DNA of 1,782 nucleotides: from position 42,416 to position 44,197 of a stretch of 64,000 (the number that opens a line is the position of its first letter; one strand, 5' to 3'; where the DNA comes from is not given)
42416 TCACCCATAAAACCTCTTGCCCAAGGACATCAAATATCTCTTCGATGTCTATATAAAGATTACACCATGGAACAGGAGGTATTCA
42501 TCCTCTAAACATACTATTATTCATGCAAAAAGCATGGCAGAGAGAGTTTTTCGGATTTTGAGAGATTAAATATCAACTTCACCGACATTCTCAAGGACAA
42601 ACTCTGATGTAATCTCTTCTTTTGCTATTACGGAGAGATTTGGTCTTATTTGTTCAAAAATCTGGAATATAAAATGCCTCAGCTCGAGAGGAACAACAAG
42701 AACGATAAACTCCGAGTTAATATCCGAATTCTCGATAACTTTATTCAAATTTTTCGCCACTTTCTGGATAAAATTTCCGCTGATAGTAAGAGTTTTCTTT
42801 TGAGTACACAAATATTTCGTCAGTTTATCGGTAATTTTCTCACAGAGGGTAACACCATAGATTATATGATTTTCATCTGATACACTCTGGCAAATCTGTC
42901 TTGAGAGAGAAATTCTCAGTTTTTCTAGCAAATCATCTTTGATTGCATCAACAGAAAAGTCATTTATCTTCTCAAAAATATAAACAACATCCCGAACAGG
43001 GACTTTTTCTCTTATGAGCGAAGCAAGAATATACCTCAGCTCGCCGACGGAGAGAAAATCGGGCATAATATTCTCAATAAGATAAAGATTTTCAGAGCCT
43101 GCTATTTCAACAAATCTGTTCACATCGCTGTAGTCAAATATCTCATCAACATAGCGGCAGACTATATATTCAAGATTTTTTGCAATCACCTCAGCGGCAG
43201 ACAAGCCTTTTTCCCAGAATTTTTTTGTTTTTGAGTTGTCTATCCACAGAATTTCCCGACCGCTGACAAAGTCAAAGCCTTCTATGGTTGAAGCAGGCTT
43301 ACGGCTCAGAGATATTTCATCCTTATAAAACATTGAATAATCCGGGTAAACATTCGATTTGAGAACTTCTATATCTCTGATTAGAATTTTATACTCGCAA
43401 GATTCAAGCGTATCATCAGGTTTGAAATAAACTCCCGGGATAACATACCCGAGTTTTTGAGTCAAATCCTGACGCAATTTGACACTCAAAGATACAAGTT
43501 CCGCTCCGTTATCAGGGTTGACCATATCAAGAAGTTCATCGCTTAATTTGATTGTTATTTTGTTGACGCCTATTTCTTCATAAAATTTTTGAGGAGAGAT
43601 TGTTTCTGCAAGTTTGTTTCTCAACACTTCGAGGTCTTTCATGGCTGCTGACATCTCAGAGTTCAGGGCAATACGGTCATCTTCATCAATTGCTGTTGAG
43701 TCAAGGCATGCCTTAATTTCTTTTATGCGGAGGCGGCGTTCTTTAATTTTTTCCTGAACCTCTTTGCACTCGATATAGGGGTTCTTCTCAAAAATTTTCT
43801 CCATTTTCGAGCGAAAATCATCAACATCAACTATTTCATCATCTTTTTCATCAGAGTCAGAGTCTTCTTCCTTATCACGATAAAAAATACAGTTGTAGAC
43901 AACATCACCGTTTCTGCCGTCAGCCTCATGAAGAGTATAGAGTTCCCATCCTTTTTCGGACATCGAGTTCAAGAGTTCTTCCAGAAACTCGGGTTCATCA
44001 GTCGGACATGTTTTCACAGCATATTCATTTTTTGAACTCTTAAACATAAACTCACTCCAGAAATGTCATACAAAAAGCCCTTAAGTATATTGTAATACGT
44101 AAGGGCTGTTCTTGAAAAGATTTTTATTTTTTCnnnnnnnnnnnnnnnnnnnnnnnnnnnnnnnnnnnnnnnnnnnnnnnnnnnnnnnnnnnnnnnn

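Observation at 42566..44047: Free-standing, membrane-less FlhA cytoplasmic-domain paralog encoded next to fliJ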

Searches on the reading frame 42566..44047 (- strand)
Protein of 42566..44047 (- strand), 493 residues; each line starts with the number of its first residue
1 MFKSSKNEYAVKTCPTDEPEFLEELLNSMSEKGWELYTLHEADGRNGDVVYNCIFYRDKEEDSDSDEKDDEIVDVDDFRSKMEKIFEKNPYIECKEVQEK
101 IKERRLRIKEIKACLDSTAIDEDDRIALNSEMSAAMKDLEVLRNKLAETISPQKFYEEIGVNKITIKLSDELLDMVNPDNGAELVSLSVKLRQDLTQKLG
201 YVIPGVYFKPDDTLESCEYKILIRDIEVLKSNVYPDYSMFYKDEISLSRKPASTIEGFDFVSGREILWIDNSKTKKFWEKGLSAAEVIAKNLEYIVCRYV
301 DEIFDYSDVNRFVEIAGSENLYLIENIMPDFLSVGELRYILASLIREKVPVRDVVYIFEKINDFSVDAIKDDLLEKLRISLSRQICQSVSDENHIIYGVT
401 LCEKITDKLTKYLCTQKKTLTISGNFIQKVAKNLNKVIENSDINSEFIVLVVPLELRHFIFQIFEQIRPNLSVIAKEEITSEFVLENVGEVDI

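Call 3: search_protein_families(library=pfam, proteins=[window:42566-44047:-], max_evalue=1)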
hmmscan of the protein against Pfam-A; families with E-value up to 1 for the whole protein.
window:42566-44047:- (493 aa): 2 families
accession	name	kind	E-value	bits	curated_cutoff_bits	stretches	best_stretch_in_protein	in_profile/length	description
PF00771.25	FHIPEP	-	4.3e-52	178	29.1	1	145-482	321-655/657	FHIPEP family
PF15188.11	CCDC-167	-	0.039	14.7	27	1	94-147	6-59/84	Coiled-coil domain-containing protein 167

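Call 6: find_homologous_proteins(query=window:42566-44047:-)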
Query window:42566-44047:- (493 aa): 563 proteins with E <= 0.001 among 8000 candidates; the best 120 are listed.
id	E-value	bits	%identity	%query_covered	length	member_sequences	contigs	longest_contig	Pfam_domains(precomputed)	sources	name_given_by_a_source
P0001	0.0e+0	1069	100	100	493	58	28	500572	PF00771.26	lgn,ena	-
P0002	6.6e-269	911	83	100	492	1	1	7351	PF00771.26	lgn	-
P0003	5.2e-255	865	79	100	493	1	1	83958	PF00771.26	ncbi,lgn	-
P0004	1.3e-184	633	57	100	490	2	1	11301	PF00771.26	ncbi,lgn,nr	ncbi:MAG: FHIPEP family type III secretion protein [Candidatus Gastranaerophilales bacterium]|nr:FHI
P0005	1.8e-184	632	58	100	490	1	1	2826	PF00771.26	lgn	-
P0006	7.6e-183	627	57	100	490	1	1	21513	PF00771.26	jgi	jgi:flagellar biosynthesis protein FlhA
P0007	3.5e-180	618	58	100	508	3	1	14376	PF00771.26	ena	-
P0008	4.2e-180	618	58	100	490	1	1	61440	PF00771.26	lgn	-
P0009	7.9e-180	617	58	100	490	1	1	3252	PF00771.26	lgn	-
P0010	1.0e-178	613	57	100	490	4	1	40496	PF00771.26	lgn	-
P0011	1.4e-178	613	56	100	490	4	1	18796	PF00771.26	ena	-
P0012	1.8e-178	612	57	100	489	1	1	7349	PF00771.26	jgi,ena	-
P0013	3.2e-178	612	57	100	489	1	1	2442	PF00771.26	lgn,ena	-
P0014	5.8e-178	611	57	100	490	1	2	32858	PF00771.26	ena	-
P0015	1.4e-177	609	57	100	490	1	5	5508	PF00771.26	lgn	-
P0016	3.0e-177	608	57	100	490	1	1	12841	PF00771.26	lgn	-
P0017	6.0e-177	607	57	100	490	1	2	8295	PF00771.26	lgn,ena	-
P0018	1.7e-176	606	57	100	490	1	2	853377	PF00771.26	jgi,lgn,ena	-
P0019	3.0e-176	605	57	100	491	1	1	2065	PF00771.26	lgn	-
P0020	7.3e-176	604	56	100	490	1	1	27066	PF00771.26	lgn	-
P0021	4.2e-175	601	56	100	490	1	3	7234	PF00771.26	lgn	-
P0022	1.0e-168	580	53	100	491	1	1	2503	PF00771.26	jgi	-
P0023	1.0e-159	551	51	100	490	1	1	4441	PF00771.26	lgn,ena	-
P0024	3.4e-159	549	51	100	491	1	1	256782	PF00771.26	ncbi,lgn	-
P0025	1.6e-158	547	51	100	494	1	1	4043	PF00771.26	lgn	-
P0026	8.0e-154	531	51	100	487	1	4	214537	PF00771.26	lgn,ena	-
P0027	3.9e-153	529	51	100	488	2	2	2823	PF00771.26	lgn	-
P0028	7.5e-147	508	47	100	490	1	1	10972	PF00771.26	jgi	jgi:flagellar biosynthesis protein FlhA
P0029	2.5e-144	500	49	100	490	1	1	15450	PF00771.26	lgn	-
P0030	1.7e-136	474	47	99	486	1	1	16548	PF00771.26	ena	-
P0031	2.9e-135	470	46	99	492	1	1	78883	PF00771.26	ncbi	ncbi:MAG: FHIPEP family type III secretion protein [bacterium]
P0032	1.6e-134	468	46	99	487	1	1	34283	PF00771.26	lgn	-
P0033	1.9e-133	464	45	99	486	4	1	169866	PF00771.26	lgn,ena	-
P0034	8.8e-133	462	45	100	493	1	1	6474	PF00771.26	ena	-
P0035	2.5e-132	460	45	99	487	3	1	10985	PF00771.26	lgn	-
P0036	4.0e-132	460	46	99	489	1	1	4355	PF00771.26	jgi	jgi:flagellar biosynthesis protein FlhA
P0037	4.7e-132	459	45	99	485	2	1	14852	PF00771.26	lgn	-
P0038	9.4e-132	458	46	97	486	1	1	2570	PF00771.26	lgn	-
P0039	1.4e-131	458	44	100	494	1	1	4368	PF00771.26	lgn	-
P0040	1.7e-131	458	46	99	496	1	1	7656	PF00771.26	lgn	-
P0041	1.9e-131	457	44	99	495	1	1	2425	PF00771.26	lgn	-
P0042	2.1e-131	457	45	100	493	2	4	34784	PF00771.26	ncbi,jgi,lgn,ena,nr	ncbi:MAG TPA: FHIPEP family type III secretion protein [Candidatus Gastranaerophilaceae bacterium]|n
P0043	4.0e-131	456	46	99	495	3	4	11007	PF00771.26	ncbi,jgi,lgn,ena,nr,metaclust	ncbi:MAG: hypothetical protein A2287_01720 [Candidatus Melainabacteria bacterium RIFOXYA12_FULL_32_1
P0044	8.4e-131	455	46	100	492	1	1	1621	PF00771.26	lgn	-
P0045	3.5e-130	453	46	98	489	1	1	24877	PF00771.26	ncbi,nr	ncbi:MAG: FHIPEP family type III secretion protein [Candidatus Gastranaerophilales bacterium]|nr:FHI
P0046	8.5e-130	452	45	100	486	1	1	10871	PF00771.26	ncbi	-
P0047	3.3e-129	450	44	99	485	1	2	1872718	PF00771.26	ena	-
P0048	7.3e-129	449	45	100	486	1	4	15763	PF00771.26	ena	-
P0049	1.3e-128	448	44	100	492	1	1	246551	PF00771.26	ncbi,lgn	-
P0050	1.9e-128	448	43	99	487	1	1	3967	PF00771.26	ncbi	-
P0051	2.1e-128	447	43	96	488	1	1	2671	PF00771.26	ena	-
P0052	2.3e-128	447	44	100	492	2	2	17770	PF00771.26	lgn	-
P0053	4.0e-128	446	44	100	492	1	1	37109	PF00771.26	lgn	-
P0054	5.9e-128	446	43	99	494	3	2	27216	PF00771.26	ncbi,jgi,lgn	-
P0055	7.1e-128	446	44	100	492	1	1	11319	PF00771.26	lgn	-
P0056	8.9e-128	445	44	100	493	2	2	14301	PF00771.26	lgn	-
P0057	9.7e-128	445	44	100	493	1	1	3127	PF00771.26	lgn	-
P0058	2.2e-127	444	42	100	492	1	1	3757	PF00771.26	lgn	-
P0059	2.4e-127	444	43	100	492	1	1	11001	PF00771.26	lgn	-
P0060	2.6e-127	444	42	100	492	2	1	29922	PF00771.26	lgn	-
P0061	3.1e-127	444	44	100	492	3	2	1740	PF00771.26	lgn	-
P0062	3.1e-127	444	44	99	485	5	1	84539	PF00771.26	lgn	-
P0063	3.9e-127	443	42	100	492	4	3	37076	PF00771.26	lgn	-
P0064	4.3e-127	443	43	100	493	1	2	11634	PF00771.26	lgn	-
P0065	5.8e-127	443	43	100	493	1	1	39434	PF00771.26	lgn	-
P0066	7.4e-127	442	44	100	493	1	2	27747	PF00771.26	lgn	-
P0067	1.1e-126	442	43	100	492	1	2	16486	PF00771.26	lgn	-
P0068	1.1e-126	442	44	100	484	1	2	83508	PF00771.26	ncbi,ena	-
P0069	1.1e-126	442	43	99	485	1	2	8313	PF00771.26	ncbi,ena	-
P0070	1.1e-126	442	43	100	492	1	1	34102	PF00771.26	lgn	-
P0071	1.5e-126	441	43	100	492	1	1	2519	PF00771.26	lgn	-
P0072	1.6e-126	441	43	100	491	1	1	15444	PF00771.26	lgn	-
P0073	1.7e-126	441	43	100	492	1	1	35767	PF00771.26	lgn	-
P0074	1.8e-126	441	43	99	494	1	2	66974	PF00771.26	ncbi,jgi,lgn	-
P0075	2.0e-126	441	42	100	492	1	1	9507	PF00771.26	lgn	-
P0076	2.0e-126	441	43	98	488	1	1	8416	PF00771.26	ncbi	-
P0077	2.2e-126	441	44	100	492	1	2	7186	PF00771.26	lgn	-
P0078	2.3e-126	441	44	99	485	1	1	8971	PF00771.26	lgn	-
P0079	3.1e-126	440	45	99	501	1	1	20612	PF00771.26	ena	-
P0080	3.6e-126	440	45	99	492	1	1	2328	PF00771.26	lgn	-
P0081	3.7e-126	440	44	100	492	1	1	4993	PF00771.26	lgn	-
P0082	6.0e-126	439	42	100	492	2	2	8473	PF00771.26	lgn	-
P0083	9.1e-126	439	43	100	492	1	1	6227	PF00771.26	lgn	-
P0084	9.9e-126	439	43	100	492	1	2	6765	PF00771.26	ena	-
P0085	1.4e-125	438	43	99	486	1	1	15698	PF00771.26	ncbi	-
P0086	2.1e-125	437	44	99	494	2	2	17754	PF00771.26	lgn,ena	-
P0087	2.9e-125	437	44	98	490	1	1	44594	PF00771.26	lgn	-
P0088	3.0e-125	437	43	100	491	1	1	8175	PF00771.26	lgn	-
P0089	3.1e-125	437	43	100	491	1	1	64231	PF00771.26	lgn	-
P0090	3.2e-125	437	42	100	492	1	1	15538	PF00771.26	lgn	-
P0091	4.5e-125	436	43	100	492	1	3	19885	PF00771.26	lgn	-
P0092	4.7e-125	436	44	98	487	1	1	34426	PF00771.26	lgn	-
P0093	4.7e-125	436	45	99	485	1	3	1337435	PF00771.26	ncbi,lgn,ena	-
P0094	4.8e-125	436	43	100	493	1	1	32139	PF00771.26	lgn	-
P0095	5.3e-125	436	43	98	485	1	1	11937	PF00771.26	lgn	-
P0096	5.8e-125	436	44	100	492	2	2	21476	PF00771.26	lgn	-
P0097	6.6e-125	436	44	100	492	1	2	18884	PF00771.26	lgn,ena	-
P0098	6.9e-125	436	42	100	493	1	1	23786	PF00771.26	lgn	-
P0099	8.2e-125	436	44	100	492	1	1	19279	PF00771.26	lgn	-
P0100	9.3e-125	435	42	98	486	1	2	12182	PF00771.26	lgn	-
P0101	1.2e-124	435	43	99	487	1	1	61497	PF00771.26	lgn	-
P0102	1.4e-124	435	43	100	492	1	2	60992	PF00771.26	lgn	-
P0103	1.8e-124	434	43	99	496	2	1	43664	PF00771.26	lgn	-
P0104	1.9e-124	434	46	99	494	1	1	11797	PF00771.26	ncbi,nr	ncbi:MAG: FHIPEP family type III secretion protein [Candidatus Gastranaerophilales bacterium]|nr:FHI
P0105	2.5e-124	434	44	100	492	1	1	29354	PF00771.26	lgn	-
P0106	2.7e-124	434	43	100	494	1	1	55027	PF00771.26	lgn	-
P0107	3.0e-124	434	44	99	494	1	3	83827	PF00771.26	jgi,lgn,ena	-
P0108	3.1e-124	434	43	99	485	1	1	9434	PF00771.26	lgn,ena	-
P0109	3.6e-124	433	44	100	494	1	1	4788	PF00771.26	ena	-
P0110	3.8e-124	433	43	99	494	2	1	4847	PF00771.26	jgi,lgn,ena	-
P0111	4.5e-124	433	42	100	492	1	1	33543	PF00771.26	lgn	-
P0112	4.6e-124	433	43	100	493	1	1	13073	PF00771.26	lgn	-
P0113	4.8e-124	433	43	100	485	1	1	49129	PF00771.26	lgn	-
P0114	4.9e-124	433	42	98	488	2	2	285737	PF00771.26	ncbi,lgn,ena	-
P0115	7.0e-124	432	43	100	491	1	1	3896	PF00771.26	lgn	-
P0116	8.1e-124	432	41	98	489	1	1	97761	PF00771.26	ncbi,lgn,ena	-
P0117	8.3e-124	432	44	100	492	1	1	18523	PF00771.26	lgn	-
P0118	1.0e-123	432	41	100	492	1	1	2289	PF00771.26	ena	-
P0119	1.2e-123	432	43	100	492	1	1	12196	PF00771.26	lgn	-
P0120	1.5e-123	431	42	99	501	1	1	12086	PF00771.26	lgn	-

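Call 17: find_related_loci(query=A1, collection=genome_contigs, flank=6000)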
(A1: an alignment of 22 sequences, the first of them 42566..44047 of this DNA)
Query A1 (493 aa) in genome_contigs; peptide patterns used: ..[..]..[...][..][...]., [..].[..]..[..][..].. (x = any residue, [..] = any of these).
488 stretches matched a pattern; 468 encode a relative of the query (tblastn E <= 1e-3); the best 80 are kept; 80 distinct loci.
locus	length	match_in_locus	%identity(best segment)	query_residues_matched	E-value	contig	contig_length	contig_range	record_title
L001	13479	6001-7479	97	1-493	0e+0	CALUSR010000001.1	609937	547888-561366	MAG: Candidatus Gastranaerophilales bacterium isolate BRZ_CV__bin38 genome assembly, contig: BRZ_CV__NODE_1_length_60993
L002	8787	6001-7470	57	1-491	0e+0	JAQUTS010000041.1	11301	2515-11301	MAG: Candidatus Gastranaerophilales bacterium isolate STD2_125 NODE_22484_length_11301_cov_3.281546_Sandtown_D2, whole g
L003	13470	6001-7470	58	1-491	0e+0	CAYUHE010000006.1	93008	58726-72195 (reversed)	MAG TPA_asm: uncultured Gammaproteobacteria bacterium isolate SRP284006_co1_20 genome assembly, contig: NODE_260_length_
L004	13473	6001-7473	51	1-493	2e-169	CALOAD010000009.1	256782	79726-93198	MAG: Candidatus Gastranaerophilales bacterium isolate LOGT_bin.0241 genome assembly, contig: contig_53742, whole genome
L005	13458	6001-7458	46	1-486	2e-143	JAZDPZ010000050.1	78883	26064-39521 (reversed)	MAG: bacterium isolate MEGAHIT-group-0.93 k141_10340135, whole genome shotgun sequence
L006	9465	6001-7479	45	1-491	7e-141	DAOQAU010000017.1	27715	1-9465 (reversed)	MAG TPA_asm: Candidatus Gastranaerophilaceae bacterium isolate AMR_MDS_1254 NODE_1705_length_27715_cov_7.227477, whole g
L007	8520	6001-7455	46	8-491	7e-139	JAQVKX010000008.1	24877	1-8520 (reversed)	MAG: Candidatus Gastranaerophilales bacterium isolate STE_97 NODE_4233_length_24877_cov_3.881253_Sandtown_E, whole genom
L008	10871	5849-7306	45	1-491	5e-138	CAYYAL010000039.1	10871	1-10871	MAG TPA_asm: uncultured Muribaculaceae bacterium isolate binchicken_co154_676 genome assembly, contig: NODE_12119_length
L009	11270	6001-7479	44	1-491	3e-137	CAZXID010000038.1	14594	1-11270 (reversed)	MAG TPA_asm: uncultured Muribaculaceae bacterium isolate SRP220891_co1_92 genome assembly, contig: NODE_7878_length_1459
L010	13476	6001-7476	44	1-491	4e-137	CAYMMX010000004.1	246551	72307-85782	MAG TPA_asm: uncultured Muribaculaceae bacterium isolate SRP192927_co3_146 genome assembly, contig: NODE_17_length_24655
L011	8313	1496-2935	43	1-486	2e-136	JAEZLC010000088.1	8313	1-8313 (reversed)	MAG: Cyanobacteria bacterium OH_CDB_58 k127_944540, whole genome shotgun sequence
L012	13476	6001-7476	42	1-491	8e-135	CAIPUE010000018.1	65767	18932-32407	uncultured bacterium isolate Kiruna2_bin-1131 genome assembly, contig: bin-1131:18/60, whole genome shotgun sequence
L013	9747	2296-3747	43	5-491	2e-134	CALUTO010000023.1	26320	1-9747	MAG: Candidatus Gastranaerophilales bacterium isolate BRZ_KF__bin5 genome assembly, contig: BRZ_KF__NODE_2669_length_263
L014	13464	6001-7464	43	1-486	8e-134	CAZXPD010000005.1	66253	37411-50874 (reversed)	MAG TPA_asm: uncultured Gammaproteobacteria bacterium isolate binchicken_co20_413 genome assembly, contig: NODE_1073_len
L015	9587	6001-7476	43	1-491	1e-133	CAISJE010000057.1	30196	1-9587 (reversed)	uncultured bacterium isolate Ja1_bin-3702 genome assembly, contig: bin-3702:057/233, whole genome shotgun sequence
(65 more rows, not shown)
